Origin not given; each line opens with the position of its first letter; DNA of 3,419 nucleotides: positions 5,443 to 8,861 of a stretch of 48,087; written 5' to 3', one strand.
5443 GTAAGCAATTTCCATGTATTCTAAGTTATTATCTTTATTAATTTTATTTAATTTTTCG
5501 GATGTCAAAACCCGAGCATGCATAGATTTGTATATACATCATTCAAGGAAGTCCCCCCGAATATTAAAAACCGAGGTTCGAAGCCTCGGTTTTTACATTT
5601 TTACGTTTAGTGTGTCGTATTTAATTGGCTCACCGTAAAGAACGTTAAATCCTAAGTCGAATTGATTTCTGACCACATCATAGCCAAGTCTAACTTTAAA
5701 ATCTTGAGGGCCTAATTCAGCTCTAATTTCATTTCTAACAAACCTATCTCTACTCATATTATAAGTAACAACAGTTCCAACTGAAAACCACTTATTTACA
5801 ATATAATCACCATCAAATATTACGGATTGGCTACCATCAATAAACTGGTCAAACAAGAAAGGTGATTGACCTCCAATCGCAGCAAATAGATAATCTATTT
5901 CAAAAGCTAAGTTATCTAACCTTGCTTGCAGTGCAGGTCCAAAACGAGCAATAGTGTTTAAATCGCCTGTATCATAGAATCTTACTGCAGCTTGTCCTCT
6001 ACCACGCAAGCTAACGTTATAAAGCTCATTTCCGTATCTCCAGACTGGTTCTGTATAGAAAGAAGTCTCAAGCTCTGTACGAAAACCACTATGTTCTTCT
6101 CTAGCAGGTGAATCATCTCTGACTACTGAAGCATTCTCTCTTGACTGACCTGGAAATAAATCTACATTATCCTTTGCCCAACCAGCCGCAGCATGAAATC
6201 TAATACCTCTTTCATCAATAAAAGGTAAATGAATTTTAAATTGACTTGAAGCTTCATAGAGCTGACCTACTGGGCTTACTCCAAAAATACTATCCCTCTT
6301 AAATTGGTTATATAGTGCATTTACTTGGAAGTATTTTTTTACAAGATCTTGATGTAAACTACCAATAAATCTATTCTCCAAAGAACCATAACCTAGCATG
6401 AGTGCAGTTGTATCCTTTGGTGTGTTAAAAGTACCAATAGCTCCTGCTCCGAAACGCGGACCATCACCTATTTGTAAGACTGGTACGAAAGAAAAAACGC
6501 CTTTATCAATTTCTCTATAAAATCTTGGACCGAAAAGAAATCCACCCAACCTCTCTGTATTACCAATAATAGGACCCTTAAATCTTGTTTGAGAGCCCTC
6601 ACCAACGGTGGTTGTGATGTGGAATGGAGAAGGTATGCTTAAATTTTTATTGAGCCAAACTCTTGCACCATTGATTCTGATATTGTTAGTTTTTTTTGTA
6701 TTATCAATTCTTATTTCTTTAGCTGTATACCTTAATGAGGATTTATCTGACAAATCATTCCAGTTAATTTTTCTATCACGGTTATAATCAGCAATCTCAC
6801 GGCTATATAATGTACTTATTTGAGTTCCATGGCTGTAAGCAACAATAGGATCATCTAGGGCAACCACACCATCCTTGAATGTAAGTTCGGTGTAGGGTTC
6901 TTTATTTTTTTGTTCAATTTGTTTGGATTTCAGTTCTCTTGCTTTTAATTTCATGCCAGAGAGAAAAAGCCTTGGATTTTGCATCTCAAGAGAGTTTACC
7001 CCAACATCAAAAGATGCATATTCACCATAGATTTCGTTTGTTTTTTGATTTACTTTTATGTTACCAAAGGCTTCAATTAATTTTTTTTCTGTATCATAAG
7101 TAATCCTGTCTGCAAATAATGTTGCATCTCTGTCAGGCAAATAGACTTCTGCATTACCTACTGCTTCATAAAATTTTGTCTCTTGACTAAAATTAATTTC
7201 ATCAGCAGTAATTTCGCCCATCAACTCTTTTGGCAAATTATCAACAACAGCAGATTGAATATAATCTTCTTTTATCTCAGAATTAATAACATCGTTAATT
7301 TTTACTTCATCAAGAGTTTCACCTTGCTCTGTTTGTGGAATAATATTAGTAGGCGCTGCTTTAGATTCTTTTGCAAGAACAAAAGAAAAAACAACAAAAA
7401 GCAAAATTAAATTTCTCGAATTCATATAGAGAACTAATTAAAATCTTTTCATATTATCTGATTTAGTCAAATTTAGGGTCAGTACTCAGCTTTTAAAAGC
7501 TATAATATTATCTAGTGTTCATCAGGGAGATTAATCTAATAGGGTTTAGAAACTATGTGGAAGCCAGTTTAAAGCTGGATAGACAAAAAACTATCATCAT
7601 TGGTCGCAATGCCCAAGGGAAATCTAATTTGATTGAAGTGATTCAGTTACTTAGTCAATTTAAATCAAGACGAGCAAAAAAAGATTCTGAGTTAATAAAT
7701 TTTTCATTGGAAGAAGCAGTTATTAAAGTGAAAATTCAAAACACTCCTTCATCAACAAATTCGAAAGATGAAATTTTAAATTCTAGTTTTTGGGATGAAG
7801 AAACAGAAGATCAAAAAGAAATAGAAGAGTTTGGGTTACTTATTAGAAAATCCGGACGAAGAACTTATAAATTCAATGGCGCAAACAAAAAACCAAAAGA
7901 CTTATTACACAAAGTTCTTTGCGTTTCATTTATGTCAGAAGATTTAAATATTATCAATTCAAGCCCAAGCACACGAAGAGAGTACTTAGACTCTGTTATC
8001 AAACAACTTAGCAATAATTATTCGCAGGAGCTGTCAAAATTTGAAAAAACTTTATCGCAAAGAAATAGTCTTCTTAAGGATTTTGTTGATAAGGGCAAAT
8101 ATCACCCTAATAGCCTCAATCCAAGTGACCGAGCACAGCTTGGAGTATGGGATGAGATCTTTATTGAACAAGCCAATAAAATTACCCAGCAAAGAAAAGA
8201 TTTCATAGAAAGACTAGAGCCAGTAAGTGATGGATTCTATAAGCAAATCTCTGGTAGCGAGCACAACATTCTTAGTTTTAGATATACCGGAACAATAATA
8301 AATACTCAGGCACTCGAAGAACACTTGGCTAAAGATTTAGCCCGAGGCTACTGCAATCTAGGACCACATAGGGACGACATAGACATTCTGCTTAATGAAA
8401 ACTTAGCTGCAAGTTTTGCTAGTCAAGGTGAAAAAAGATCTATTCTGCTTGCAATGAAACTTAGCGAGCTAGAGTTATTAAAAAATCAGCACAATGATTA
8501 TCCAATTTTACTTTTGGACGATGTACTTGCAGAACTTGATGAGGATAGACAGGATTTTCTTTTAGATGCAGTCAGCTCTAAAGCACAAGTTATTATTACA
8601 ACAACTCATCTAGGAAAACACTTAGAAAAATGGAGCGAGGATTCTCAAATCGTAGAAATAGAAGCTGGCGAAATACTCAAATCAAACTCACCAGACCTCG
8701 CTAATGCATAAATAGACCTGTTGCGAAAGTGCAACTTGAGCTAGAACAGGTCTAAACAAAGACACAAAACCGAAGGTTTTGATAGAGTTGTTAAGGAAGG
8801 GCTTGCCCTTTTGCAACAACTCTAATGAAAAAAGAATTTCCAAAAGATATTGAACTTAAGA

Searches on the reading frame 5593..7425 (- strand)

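Call 31: search_protein_families(library=pfam, proteins=[window:5593-7425:-])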
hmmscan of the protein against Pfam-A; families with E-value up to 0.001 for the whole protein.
window:5593-7425:- (610 aa): 3 families
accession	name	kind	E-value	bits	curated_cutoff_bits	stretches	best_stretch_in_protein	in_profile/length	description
PF12600.14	DUF3769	-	0.0004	19.8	20.5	0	494-587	340-432/444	Protein of unknown function (DUF3769)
PF13100.11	OstA_2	-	0.00045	20.3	21.2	1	74-143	9-79/158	OstA-like protein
PF03968.19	LptD_N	-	0.0005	20.7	20.4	0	74-136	33-104/113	LptA/(LptD N-terminal domain) LPS transport protein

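Call 82: search_protein_families(library=pfam, proteins=[L137:1747-3948:+], max_evalue=0.1)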
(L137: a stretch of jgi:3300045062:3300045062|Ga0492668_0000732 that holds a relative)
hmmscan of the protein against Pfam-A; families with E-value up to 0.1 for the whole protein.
L137:1747-3948:+ (733 aa): 0 families

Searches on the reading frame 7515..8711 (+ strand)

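Call 31: search_protein_families(library=pfam, proteins=[window:7515-8711:+])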
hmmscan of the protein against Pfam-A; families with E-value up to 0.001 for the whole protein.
window:7515-8711:+ (398 aa): 5 families
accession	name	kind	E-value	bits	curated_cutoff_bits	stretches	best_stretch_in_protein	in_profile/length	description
PF02463.25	SMC_N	-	5.8e-19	68.8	40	1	2-372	1-204/220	RecF/RecN/SMC N terminal domain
PF13175.12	AAA_15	-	7e-13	49.4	32.1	1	1-363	1-368/374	AAA ATPase domain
PF13304.12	AAA_21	-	1.1e-08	35.9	27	1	26-363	2-297/304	AAA domain, putative AbiEii toxin, Type IV TA system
PF11398.14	DUF2813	-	7e-05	22.8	21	1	1-48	1-47/372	Protein of unknown function (DUF2813)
PF13476.12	AAA_23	-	0.00041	21.5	27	1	6-232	2-198/201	AAA domain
